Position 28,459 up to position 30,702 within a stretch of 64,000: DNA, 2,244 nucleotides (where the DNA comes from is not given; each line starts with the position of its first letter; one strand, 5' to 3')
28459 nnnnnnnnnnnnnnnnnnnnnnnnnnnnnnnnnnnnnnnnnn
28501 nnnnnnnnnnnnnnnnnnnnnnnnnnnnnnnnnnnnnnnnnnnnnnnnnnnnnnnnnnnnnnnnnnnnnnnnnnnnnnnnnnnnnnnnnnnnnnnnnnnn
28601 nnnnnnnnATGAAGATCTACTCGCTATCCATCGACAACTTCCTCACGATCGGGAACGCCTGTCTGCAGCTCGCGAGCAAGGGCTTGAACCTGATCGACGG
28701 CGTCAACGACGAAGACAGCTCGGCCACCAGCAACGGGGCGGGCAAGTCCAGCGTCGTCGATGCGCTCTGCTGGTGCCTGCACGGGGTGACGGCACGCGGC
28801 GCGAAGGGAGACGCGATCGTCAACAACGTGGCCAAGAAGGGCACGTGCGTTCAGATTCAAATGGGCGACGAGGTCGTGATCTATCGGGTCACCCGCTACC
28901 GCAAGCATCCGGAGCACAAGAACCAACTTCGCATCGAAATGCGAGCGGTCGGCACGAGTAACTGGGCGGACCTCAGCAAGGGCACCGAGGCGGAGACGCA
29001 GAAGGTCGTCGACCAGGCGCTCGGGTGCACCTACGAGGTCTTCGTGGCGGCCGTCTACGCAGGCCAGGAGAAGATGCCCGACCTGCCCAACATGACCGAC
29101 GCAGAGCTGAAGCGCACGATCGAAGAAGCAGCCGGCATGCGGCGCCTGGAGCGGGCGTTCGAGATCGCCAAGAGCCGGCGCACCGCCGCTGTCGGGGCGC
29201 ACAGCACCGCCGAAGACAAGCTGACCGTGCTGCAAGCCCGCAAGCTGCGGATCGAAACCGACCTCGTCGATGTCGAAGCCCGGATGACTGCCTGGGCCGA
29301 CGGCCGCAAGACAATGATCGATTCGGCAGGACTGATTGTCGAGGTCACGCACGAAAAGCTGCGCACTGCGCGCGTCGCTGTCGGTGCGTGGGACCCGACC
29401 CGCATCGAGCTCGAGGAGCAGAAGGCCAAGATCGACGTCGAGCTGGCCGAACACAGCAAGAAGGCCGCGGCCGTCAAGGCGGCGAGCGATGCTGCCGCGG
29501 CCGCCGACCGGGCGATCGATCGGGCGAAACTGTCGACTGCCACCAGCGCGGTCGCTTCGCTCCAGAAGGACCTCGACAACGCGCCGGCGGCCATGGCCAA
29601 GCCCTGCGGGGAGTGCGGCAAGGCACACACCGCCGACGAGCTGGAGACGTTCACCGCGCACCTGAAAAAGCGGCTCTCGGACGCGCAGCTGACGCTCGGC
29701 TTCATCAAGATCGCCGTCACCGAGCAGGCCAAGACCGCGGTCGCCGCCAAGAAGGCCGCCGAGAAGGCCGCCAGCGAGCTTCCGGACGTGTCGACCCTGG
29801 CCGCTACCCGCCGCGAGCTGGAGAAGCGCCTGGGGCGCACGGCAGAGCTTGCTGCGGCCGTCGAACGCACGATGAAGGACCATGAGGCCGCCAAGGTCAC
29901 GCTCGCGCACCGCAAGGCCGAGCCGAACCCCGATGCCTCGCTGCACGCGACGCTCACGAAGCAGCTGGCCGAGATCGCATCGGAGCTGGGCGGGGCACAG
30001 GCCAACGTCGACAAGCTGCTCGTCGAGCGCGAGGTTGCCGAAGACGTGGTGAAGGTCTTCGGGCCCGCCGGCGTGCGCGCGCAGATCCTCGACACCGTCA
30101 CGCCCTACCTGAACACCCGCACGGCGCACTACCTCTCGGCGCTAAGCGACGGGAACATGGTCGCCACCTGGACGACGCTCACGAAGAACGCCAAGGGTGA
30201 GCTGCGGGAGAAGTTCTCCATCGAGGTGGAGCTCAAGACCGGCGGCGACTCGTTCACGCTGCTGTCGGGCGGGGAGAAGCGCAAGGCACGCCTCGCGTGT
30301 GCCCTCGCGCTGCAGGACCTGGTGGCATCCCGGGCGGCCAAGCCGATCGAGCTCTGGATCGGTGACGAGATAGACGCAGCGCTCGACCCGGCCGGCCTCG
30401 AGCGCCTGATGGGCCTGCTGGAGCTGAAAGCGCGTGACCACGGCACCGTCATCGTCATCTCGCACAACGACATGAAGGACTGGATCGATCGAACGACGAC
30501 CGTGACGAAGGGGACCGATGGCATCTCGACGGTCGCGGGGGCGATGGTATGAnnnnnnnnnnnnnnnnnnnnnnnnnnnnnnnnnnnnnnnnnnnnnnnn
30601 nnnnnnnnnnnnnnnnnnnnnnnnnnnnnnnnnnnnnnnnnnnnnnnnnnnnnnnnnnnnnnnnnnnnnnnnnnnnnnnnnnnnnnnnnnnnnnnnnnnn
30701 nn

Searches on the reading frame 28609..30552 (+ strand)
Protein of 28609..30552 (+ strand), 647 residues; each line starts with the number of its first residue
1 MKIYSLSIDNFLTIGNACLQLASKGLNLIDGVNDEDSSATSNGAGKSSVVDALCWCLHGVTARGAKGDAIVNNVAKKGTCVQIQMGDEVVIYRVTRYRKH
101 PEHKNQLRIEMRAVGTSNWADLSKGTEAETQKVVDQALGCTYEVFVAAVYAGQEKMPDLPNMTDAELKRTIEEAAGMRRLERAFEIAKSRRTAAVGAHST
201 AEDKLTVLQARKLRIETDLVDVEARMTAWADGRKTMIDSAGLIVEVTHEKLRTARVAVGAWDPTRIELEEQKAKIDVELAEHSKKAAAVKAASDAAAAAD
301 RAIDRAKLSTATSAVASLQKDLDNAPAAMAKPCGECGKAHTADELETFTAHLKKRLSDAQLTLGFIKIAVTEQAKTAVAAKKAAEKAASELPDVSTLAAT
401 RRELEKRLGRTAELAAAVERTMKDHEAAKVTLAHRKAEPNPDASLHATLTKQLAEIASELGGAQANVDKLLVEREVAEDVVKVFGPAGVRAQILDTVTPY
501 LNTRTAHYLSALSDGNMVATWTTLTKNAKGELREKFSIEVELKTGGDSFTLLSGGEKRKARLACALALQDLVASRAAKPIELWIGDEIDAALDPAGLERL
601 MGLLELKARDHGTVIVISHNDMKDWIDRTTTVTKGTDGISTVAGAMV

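Call 12: search_protein_families(library=pfam, proteins=[window:28609-30552:+], max_evalue=0.01)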
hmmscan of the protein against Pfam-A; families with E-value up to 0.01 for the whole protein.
window:28609-30552:+ (647 aa): 3 families
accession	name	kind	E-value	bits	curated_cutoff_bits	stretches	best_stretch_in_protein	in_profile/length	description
PF02463.25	SMC_N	-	7.9e-16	58.6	40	1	41-640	32-219/220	RecF/RecN/SMC N terminal domain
PF13476.12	AAA_23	-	1.5e-11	45.8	27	1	5-189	1-168/201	AAA domain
PF13304.12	AAA_21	-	1.5e-06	28.9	27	1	540-620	226-299/304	AAA domain, putative AbiEii toxin, Type IV TA system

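Call 13: search_protein_families(library=phrogs, proteins=[window:28609-30552:+], max_evalue=0.001)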
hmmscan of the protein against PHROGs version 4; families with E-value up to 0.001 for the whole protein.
window:28609-30552:+ (647 aa): 6 families
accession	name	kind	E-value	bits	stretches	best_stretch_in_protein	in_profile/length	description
phrog_77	-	DNA, RNA and nucleotide metabolism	1.1e-113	382.7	1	1-642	296-952/967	SbcC-like subunit of palindrome specific endonuclease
phrog_21388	-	DNA, RNA and nucleotide metabolism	6.7e-31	108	1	1-109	2-110/126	exonuclease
phrog_19980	-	unknown function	6e-10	39.1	0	208-346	407-540/1068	-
phrog_1499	-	unknown function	2.5e-07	31.3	1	1-96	3-81/427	-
phrog_293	-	moron, auxiliary metabolic gene and host takeover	2.9e-06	26.5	1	552-621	269-329/1058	ABC transporter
phrog_5836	-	unknown function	0.00044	19.3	0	547-641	969-1057/1071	-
